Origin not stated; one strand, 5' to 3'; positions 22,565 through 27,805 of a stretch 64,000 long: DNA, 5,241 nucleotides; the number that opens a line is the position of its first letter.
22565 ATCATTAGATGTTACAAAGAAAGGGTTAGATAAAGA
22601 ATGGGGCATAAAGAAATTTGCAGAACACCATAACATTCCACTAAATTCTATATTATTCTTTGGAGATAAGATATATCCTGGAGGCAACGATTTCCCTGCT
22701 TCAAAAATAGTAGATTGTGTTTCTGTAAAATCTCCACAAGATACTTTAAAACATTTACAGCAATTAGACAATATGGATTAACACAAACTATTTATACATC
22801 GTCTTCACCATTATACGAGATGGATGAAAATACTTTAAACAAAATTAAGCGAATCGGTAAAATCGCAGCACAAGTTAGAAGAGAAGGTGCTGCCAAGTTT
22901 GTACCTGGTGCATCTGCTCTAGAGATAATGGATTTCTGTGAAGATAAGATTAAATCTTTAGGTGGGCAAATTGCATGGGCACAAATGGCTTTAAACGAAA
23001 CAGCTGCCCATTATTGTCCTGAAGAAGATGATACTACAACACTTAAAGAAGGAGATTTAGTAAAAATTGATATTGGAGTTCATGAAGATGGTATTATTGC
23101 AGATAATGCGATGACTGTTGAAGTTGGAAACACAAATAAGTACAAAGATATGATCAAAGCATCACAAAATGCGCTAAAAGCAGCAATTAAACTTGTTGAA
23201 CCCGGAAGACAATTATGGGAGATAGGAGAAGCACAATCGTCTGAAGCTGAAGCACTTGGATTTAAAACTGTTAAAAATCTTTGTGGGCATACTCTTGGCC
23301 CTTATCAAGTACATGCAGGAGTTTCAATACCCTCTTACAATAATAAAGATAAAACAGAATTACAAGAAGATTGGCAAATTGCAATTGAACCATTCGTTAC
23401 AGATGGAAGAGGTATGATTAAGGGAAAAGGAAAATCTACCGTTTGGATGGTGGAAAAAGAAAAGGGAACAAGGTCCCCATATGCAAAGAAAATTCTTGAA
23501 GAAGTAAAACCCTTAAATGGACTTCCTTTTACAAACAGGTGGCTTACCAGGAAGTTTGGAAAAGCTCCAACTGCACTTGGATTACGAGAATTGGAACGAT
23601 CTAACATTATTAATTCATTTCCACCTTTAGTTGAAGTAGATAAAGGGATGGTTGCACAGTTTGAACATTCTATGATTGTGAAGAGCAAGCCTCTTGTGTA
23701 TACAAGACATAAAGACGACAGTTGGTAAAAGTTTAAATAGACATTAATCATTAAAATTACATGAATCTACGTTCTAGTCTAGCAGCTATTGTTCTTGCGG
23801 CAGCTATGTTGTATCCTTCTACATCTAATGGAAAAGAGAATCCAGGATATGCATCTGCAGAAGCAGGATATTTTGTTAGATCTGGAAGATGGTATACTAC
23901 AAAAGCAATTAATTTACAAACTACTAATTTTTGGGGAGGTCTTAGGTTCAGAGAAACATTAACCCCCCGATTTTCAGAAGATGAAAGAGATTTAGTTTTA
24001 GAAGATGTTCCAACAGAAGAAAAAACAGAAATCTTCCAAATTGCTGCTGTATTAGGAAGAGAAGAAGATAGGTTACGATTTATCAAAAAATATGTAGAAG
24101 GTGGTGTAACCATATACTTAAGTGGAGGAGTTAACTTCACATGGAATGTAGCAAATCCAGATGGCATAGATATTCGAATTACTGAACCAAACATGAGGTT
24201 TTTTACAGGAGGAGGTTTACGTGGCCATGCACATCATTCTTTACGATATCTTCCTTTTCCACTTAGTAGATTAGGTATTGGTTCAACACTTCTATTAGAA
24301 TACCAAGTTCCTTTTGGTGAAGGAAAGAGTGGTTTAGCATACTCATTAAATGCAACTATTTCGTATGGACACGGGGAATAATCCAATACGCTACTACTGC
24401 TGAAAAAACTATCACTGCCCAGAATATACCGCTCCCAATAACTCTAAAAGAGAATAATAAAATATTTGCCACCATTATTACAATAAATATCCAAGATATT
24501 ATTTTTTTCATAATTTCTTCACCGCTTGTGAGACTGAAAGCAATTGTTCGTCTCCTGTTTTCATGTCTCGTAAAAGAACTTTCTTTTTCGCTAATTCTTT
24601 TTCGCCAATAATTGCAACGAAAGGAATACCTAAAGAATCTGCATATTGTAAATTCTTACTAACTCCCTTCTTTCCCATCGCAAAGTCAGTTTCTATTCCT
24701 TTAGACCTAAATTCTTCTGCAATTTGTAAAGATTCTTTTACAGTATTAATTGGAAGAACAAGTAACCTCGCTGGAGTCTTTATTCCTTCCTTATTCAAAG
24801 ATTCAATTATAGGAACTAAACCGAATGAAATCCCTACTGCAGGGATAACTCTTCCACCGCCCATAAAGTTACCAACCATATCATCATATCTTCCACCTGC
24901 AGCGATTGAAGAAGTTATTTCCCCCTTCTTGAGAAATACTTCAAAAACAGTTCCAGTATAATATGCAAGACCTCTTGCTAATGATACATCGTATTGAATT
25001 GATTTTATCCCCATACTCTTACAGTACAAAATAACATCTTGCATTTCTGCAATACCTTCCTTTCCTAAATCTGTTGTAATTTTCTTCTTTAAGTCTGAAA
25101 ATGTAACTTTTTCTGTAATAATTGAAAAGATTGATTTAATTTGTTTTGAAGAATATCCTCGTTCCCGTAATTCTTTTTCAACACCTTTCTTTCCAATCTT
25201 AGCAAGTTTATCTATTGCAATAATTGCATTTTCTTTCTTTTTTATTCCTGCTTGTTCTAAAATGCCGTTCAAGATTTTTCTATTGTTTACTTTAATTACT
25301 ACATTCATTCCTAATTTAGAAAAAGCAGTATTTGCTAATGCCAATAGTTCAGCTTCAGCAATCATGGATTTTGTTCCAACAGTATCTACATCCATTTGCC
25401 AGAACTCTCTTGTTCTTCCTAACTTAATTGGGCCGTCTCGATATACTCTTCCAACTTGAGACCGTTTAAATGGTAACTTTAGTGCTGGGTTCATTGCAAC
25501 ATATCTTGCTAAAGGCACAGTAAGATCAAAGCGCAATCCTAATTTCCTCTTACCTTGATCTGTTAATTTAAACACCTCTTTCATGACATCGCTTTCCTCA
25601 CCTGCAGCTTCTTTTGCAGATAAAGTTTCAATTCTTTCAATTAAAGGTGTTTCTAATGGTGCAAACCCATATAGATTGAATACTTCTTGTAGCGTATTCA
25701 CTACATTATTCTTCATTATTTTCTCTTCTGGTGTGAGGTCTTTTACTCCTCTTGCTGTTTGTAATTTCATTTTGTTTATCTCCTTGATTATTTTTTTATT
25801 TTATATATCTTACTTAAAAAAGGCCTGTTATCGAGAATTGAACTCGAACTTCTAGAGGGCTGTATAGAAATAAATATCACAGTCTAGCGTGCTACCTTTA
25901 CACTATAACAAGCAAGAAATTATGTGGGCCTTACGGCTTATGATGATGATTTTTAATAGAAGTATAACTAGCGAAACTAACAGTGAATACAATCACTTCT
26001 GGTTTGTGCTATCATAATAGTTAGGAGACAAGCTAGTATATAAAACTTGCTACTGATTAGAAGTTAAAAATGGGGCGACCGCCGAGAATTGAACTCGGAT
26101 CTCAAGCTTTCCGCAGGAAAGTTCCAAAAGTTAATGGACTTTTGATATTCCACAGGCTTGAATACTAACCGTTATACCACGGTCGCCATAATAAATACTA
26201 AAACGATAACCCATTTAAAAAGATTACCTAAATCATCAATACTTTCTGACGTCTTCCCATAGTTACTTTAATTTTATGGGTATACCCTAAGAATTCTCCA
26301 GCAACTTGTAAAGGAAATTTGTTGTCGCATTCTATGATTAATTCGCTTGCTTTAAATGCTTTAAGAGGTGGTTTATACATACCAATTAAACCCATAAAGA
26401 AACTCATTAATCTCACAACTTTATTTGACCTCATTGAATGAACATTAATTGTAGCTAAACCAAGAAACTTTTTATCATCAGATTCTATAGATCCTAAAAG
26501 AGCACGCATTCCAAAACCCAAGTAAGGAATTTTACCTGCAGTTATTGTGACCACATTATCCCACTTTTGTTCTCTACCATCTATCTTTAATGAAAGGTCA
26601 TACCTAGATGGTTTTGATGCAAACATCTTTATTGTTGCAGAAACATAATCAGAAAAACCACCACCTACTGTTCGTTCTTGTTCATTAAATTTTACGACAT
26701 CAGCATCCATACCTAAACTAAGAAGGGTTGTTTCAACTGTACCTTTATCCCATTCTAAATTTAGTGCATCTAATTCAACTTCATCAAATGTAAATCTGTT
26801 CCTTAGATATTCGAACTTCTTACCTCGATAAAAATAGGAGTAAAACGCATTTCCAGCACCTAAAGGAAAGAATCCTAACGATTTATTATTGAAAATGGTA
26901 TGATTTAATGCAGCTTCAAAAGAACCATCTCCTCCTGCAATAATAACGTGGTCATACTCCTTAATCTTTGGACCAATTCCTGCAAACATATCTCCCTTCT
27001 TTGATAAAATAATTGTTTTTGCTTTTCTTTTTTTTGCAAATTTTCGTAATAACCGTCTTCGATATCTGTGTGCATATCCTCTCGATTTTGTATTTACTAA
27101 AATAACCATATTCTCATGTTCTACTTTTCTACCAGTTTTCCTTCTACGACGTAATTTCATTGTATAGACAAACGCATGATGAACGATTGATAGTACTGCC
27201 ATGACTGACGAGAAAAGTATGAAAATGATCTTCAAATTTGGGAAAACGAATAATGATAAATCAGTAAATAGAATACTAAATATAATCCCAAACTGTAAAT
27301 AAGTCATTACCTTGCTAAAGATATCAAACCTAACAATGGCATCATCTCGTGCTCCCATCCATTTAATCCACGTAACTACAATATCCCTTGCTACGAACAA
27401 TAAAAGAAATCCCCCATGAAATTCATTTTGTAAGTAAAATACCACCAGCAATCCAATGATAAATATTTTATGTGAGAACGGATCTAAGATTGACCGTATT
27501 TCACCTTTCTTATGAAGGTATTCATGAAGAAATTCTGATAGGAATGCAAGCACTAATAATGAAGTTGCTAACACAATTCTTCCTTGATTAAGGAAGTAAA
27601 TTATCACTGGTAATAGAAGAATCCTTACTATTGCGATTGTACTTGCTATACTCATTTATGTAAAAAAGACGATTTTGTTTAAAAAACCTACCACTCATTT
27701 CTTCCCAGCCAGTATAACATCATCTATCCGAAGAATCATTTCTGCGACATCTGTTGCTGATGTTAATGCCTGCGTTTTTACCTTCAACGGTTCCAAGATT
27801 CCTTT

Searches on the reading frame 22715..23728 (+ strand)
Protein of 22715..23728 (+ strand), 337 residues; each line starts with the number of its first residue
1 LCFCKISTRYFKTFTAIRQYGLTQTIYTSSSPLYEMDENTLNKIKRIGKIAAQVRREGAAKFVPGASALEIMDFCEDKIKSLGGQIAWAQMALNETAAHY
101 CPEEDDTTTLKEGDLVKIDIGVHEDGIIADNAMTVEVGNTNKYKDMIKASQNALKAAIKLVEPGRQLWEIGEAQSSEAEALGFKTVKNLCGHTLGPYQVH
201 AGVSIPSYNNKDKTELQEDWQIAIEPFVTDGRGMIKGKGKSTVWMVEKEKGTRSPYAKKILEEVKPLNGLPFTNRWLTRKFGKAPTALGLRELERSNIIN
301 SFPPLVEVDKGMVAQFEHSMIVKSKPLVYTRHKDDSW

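Call 49: search_protein_families(library=pfam, proteins=[window:22715-23728:+], max_evalue=0.0001)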
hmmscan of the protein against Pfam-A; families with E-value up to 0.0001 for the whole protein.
window:22715-23728:+ (337 aa): 1 family
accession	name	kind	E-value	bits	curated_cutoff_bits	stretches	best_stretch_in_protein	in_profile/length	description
PF00557.29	Peptidase_M24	-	4.9e-29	102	23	1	43-233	2-196/208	Metallopeptidase family M24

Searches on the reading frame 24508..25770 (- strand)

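Call 49: search_protein_families(library=pfam, proteins=[window:24508-25770:-], max_evalue=0.0001)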
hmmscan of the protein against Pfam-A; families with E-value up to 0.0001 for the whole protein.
window:24508-25770:- (420 aa): 4 families
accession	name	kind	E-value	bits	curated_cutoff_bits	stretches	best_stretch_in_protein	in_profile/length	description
PF13393.11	tRNA-synt_His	-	9.3e-46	156.9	25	1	8-318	1-305/308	Histidyl-tRNA synthetase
PF03129.25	HGTP_anticodon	-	2.7e-14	53.5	21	1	337-420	3-91/94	Anticodon binding domain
PF01409.25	tRNA-synt_2d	-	9.4e-06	25.7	19.8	1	16-162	15-163/246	tRNA synthetases class II core domain (F)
PF00587.30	tRNA-synt_2b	-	1.8e-05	25.3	29.3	1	67-203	1-110/179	tRNA synthetase class II core domain (G, H, P, S and T)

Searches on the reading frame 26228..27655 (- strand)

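Call 49: search_protein_families(library=pfam, proteins=[window:26228-27655:-], max_evalue=0.0001)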
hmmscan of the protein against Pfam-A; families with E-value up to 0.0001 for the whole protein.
window:26228-27655:- (475 aa): 3 families
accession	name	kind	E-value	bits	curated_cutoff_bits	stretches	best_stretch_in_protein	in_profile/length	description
PF00781.29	DAGK_cat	-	6.7e-09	35.8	23.6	1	183-277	2-101/125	Diacylglycerol kinase catalytic domain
PF01066.26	CDP-OH_P_transf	-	1.4e-07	32.4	22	1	1-149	1-146/152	CDP-alcohol phosphatidyltransferase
PF19279.4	YegS_C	-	8.9e-06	26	27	1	312-458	3-142/158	YegS C-terminal NAD kinase beta sandwich-like domain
